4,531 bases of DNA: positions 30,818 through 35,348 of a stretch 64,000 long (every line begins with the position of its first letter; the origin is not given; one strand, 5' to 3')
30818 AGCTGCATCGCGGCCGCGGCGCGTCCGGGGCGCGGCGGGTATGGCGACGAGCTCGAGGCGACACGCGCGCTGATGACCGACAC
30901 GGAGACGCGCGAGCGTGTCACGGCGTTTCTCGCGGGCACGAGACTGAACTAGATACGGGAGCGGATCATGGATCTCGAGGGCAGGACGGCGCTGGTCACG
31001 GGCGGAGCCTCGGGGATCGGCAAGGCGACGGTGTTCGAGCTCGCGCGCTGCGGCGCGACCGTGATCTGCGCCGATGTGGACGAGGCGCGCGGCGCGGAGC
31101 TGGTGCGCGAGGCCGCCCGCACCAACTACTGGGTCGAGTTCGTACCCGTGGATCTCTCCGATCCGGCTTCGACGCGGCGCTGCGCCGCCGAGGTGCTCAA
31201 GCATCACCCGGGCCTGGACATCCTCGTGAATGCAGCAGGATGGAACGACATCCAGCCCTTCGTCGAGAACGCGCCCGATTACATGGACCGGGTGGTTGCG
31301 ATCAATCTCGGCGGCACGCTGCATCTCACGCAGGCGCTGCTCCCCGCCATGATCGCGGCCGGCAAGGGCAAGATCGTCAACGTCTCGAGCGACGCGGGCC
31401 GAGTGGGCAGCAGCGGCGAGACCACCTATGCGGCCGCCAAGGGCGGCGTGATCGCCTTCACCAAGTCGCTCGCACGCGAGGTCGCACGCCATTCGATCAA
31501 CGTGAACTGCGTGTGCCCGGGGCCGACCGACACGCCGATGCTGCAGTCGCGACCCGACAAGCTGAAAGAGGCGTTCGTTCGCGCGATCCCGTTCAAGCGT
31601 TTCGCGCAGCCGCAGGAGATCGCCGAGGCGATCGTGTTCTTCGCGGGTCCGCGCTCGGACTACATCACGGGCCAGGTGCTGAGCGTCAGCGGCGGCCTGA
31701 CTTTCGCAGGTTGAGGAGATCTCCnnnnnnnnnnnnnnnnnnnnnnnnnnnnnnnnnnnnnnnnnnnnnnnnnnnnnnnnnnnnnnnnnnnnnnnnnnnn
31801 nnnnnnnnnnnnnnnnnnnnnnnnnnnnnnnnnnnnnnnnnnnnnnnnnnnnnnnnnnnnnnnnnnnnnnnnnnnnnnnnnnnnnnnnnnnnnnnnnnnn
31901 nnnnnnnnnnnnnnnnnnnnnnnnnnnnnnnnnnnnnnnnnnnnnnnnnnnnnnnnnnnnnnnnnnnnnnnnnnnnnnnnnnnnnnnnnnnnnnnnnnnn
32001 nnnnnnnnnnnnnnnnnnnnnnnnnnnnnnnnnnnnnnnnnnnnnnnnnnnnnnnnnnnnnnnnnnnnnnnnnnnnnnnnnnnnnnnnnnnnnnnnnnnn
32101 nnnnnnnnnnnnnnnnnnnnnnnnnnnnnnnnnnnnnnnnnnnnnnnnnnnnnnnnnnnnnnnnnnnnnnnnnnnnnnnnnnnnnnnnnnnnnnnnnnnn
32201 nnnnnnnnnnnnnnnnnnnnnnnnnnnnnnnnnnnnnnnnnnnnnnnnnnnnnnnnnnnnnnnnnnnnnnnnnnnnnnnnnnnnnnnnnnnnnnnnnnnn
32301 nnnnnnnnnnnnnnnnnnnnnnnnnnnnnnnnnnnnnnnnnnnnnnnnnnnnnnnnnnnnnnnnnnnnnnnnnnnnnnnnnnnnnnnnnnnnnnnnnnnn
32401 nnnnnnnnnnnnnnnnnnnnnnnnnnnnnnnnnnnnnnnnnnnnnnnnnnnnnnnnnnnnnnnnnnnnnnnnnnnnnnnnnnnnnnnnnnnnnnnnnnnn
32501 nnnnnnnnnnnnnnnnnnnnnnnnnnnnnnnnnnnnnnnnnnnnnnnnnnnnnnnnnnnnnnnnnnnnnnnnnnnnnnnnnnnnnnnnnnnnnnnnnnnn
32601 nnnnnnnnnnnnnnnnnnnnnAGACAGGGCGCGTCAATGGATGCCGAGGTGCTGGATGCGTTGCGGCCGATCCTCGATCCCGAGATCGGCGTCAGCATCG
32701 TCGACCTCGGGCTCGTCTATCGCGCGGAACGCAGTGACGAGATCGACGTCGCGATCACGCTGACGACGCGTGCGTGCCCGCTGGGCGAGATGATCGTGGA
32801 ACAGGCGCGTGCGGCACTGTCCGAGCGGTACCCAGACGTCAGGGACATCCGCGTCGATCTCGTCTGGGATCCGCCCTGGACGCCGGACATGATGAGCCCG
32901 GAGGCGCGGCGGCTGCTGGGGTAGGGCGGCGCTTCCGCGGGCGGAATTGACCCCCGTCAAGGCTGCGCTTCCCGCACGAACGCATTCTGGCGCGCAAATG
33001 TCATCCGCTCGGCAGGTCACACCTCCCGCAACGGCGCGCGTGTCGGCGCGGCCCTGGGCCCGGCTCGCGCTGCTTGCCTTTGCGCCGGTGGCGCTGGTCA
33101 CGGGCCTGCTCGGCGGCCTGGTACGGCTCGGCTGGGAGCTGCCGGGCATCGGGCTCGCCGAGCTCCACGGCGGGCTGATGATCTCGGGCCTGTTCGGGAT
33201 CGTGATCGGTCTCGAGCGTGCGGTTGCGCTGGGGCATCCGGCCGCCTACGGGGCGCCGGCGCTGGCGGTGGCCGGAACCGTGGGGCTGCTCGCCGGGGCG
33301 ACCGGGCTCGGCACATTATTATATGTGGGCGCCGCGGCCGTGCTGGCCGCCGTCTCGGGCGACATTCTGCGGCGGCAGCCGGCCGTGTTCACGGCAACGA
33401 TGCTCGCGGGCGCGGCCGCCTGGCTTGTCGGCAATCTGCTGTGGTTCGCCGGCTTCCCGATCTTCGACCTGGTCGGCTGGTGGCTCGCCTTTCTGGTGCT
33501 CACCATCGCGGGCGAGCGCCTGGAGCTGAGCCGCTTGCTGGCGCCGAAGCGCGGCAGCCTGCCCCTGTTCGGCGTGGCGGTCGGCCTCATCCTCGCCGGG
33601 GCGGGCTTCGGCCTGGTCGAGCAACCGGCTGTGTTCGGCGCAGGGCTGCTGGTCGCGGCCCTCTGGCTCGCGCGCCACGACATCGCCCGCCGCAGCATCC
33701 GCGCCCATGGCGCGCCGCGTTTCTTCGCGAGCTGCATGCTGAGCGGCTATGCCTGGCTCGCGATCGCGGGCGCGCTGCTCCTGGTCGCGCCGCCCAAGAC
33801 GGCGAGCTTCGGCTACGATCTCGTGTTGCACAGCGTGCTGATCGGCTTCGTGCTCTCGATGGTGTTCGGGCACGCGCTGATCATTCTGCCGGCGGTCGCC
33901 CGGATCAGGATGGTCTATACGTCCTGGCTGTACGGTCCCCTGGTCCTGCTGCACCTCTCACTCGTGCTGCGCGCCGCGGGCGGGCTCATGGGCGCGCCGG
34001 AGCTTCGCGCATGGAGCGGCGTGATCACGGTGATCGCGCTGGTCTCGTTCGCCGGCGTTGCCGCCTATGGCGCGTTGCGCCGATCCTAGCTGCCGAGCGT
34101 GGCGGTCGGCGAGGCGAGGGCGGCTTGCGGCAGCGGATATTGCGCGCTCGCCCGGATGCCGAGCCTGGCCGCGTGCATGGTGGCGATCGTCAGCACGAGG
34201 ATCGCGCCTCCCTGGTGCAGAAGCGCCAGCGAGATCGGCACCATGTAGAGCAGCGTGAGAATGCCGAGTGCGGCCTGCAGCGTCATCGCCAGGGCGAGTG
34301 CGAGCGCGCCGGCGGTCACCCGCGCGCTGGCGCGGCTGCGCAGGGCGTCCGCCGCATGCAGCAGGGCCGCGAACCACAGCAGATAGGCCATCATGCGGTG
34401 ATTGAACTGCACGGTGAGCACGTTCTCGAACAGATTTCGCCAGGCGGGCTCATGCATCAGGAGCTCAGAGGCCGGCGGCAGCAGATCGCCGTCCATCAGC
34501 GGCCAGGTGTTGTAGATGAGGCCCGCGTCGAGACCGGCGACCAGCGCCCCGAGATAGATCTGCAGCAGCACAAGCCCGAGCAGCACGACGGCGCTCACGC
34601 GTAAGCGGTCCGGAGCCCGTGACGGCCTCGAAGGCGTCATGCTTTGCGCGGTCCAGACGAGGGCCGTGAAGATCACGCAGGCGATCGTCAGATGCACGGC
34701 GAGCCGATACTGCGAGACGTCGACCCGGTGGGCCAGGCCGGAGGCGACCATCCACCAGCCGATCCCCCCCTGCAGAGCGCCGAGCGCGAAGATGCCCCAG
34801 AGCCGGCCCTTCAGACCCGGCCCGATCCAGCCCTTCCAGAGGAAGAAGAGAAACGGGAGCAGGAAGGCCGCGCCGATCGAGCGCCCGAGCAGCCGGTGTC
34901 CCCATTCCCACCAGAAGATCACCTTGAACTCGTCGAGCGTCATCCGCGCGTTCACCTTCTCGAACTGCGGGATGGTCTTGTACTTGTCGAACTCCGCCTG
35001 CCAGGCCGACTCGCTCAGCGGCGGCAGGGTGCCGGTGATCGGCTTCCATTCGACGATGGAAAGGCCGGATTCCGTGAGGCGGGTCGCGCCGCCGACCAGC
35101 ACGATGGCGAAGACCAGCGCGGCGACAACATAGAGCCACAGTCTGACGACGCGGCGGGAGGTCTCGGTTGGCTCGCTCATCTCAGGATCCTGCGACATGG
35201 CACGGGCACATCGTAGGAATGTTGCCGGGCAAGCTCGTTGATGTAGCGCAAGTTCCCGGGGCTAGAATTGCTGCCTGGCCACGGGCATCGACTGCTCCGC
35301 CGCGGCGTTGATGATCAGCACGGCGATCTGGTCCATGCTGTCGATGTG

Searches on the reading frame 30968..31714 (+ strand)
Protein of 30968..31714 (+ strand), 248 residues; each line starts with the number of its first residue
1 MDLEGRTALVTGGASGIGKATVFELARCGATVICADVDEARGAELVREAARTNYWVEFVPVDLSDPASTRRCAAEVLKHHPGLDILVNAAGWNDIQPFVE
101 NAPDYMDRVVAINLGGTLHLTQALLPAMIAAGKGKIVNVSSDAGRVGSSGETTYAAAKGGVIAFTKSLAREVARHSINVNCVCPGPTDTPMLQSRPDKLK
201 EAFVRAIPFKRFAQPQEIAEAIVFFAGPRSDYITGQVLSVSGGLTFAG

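Call 54: search_protein_families(library=pfam, proteins=[window:30968-31714:+], max_evalue=0.00001)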
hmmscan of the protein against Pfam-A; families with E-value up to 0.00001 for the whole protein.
window:30968-31714:+ (248 aa): 4 families
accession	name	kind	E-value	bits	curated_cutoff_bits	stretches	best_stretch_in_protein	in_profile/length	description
PF13561.12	adh_short_C2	-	2.1e-61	208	27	1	14-245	3-236/236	Enoyl-(Acyl carrier protein) reductase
PF00106.31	adh_short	-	5.2e-58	196.2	26.6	1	7-197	2-192/195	short chain dehydrogenase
PF08659.16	KR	-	1.4e-16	61.4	22.6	1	7-171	2-166/180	KR domain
PF01370.27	Epimerase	-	3.9e-08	33.4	20.9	1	8-143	1-117/240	NAD dependent epimerase/dehydratase family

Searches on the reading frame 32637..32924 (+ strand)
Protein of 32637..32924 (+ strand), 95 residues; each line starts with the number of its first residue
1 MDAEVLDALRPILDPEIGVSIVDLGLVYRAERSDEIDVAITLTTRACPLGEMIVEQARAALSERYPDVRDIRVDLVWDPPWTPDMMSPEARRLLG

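Call 54: search_protein_families(library=pfam, proteins=[window:32637-32924:+], max_evalue=0.00001)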
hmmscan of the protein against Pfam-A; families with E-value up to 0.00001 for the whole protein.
window:32637-32924:+ (95 aa): 1 family
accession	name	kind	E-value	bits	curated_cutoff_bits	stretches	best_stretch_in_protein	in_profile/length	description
PF01883.24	FeS_assembly_P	-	1.9e-14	54.1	23.5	1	3-73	2-71/73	Iron-sulfur cluster assembly protein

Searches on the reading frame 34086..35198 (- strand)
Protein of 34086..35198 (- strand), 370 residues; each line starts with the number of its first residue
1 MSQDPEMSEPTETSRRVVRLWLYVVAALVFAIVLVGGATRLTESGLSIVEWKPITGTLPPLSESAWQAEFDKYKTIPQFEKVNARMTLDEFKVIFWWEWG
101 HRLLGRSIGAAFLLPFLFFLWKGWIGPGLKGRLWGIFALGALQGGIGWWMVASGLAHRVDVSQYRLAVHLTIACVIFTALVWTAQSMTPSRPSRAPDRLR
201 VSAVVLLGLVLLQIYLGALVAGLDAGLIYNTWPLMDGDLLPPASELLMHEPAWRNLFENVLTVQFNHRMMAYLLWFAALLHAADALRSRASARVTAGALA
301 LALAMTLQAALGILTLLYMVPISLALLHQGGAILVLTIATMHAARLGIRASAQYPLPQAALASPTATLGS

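Call 53: search_protein_families(library=pfam, proteins=[window:34086-35198:-], max_evalue=0.00001)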
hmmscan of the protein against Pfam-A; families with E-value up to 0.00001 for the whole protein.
window:34086-35198:- (370 aa): 1 family
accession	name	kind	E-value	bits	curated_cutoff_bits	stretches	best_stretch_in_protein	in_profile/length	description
PF02628.20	COX15-CtaA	-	6.5e-113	377.4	29.9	1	20-339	2-321/322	Cytochrome oxidase assembly protein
